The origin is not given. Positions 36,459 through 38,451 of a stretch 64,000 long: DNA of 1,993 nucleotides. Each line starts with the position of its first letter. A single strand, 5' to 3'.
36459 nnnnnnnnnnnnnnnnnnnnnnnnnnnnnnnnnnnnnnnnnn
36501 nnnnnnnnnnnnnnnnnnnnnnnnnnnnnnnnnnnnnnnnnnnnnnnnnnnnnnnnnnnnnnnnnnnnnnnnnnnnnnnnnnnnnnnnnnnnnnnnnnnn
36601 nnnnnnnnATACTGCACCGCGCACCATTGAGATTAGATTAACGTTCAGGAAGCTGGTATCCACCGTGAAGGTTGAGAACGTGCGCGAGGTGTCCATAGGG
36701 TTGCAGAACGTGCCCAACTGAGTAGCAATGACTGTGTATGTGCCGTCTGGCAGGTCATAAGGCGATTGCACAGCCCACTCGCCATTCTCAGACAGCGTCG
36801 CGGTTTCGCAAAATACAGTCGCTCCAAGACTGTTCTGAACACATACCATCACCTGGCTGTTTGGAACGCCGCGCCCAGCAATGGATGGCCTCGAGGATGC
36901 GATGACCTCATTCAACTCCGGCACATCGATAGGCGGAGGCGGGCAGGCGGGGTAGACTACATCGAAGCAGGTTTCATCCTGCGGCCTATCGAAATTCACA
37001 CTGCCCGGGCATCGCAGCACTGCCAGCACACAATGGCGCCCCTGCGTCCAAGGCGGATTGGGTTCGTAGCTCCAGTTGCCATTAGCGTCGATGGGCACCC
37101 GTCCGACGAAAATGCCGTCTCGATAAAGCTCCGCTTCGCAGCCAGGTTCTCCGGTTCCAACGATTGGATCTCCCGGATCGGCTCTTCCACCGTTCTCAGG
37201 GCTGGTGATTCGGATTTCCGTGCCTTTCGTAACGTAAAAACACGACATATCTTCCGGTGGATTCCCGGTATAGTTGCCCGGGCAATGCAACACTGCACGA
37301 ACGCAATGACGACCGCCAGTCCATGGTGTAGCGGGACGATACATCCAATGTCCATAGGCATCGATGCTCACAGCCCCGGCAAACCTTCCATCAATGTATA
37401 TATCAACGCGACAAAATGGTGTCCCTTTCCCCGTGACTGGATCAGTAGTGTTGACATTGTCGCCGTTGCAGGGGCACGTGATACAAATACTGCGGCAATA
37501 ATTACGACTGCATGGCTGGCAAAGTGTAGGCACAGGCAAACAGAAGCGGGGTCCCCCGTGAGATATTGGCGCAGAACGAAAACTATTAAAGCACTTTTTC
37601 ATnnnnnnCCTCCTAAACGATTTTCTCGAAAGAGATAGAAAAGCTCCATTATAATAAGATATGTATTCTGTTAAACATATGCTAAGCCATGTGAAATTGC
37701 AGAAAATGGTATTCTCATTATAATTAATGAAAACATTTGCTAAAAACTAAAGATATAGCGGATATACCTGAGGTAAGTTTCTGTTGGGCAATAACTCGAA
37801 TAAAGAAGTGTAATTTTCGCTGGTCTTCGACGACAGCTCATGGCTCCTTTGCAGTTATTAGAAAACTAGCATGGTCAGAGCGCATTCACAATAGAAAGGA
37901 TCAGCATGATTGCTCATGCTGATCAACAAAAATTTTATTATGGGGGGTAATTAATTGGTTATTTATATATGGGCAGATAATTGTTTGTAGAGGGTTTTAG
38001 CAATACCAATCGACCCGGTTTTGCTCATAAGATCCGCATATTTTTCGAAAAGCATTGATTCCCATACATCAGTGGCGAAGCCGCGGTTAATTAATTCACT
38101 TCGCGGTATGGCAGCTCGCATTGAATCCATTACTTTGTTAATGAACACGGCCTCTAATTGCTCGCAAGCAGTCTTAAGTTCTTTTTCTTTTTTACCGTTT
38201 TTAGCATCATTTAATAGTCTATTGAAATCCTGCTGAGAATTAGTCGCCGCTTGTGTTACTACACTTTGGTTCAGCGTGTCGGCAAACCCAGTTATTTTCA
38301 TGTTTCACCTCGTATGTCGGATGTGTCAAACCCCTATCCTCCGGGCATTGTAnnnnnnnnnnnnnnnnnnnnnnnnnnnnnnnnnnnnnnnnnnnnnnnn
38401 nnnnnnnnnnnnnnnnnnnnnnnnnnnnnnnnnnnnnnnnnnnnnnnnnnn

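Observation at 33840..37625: Single-gene GC-rich island encoding a Cys-rich, signal-peptide-less GLUG/Ig-like repeat protein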

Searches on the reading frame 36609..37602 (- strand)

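Call 59: predict_structure(alignment_id=A3)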
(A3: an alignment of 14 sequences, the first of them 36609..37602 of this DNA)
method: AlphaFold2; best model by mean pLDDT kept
length: 331 residues; sequences in the alignment: 14
mean_pLDDT: 80.5   pTM: 0.47
mean pLDDT of the five models: 80.5, 77.8, 77.6, 71.7, 70.6
residues with pLDDT >= 90: 144; 70-90: 130; 50-70: 11; < 50: 46
segments of 3 or more residues with pLDDT < 50: 1-34, 320-331
pLDDT, mean of each block of 10 residues (from residue 1): 32 32 35 61 85 90 95 94 94 82 91 87 76 92 92 92 95 92 89 91 80 89 80 84 87 93 93 89 90 83 81 74 42 47
secondary structure, 60 per line:
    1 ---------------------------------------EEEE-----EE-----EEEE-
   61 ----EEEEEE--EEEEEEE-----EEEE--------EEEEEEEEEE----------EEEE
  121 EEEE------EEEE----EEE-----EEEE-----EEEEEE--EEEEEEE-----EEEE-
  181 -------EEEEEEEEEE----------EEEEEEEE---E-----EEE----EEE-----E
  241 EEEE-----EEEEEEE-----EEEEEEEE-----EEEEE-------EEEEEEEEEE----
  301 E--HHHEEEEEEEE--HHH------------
elements in order: E40-43 E56-59 E65-70 E73-79 E85-88 E97-106 E117-124 E131-134 E139-141 E147-150 E156-161 E164-170 E176-179 E188-197 E208-215 E225-227 E232-234 E240-244 E250-256 E262-269 E275-279 E287-296 E307-314

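Call 63: fold_search(model_id=the predicted structure, library=pdb)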
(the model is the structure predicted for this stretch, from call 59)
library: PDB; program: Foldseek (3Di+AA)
matches with E <= 10: 1975; with E <= 0.001: 556
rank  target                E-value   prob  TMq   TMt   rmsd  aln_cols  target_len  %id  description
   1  2yn5_B                2.2e-12  1.00  0.33  0.36  11.2       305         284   17  Structural insight into the giant calcium-binding adhesin SiiE: implications for the adhesion of Salmonella enterica t (released 2013-04-03)
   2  2yn5_A                3.1e-12  1.00  0.33  0.37  10.9       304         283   17  Structural insight into the giant calcium-binding adhesin SiiE: implications for the adhesion of Salmonella enterica t (released 2013-04-03)
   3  2yn3_A                4.0e-12  1.00  0.34  0.39  10.9       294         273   18  Structural insight into the giant calcium-binding adhesin SiiE: implications for the adhesion of Salmonella enterica t (released 2013-04-03)
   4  2yn3_C                6.0e-12  1.00  0.35  0.38  10.7       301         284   17  Structural insight into the giant calcium-binding adhesin SiiE: implications for the adhesion of Salmonella enterica t (released 2013-04-03)
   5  7ptp_A                1.7e-11  1.00  0.26  0.14  14.3       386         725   14  In-situ structure of pentameric S-layer protein (released 2021-12-15)
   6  6xi3                  9.1e-11  1.00  0.34  0.30  12.7       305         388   18  Crystal structure of tetra-tandem repeat in extending region of large adhesion protein (released 2020-10-14)
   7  4yfd_A                1.1e-10  1.00  0.20  0.15  17.6       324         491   12  Crystal structure PTP delta Ig1-Fn2 in complex with IL-1RAcP (released 2015-05-06)
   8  6s9f_B                1.4e-10  1.00  0.24  0.25  15.3       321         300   10  Drosophila OTK, extracellular domains 3-5 (released 2020-03-25)
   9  5xwt_A                2.9e-10  1.00  0.20  0.18  15.7       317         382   12  Crystal structure of PTPdelta Ig1-Fn1 in complex with SALM5 LRR-Ig (released 2018-06-06)
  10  2nzi_A                4.0e-10  1.00  0.37  0.40  10.8       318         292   12  Crystal structure of domains A168-A170 from titin (released 2007-02-13)
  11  6e57_B                5.2e-10  1.00  0.21  0.18  19.6       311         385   13  Bacteroides ovatus mixed-linkage glucan utilization locus (MLGUL) SGBP-B in complex with mixed-linkage heptasaccharide (released 2019-05-29)
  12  8k3j_A                7.4e-10  1.00  0.31  0.22   9.7       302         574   14  Structure of human CNTN2 immunoglobulin domains 1-6 homo-dimer (released 2024-07-17)
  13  4y61_A                1.0e-09  1.00  0.25  0.22  14.5       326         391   13  Crystal structure of the complex between Slitrk2 LRR1 and PTP delta Ig1-Fn1 (released 2015-06-03)
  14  2xwx_A                1.1e-09  1.00  0.26  0.22  21.9       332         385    9  Vibrio cholerae colonization factor GbpA crystal structure (released 2011-11-16)
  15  3b43                  1.1e-09  1.00  0.26  0.19  12.1       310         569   11  I-band fragment I65-I70 from titin (released 2008-01-22)
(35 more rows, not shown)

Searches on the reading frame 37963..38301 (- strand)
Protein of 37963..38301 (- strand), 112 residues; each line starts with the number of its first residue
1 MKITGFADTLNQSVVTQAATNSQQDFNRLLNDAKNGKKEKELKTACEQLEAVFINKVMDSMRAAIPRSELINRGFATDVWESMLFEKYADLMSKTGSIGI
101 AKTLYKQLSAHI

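Call 31: search_protein_families(library=pfam, proteins=[window:37963-38301:-], max_evalue=0.001)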
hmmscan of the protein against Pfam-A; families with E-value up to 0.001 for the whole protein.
window:37963-38301:- (112 aa): 1 family
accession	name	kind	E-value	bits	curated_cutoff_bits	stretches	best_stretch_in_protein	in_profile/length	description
PF10135.14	Rod-binding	-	2.2e-14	54.1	25.1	1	60-107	2-51/51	Rod binding protein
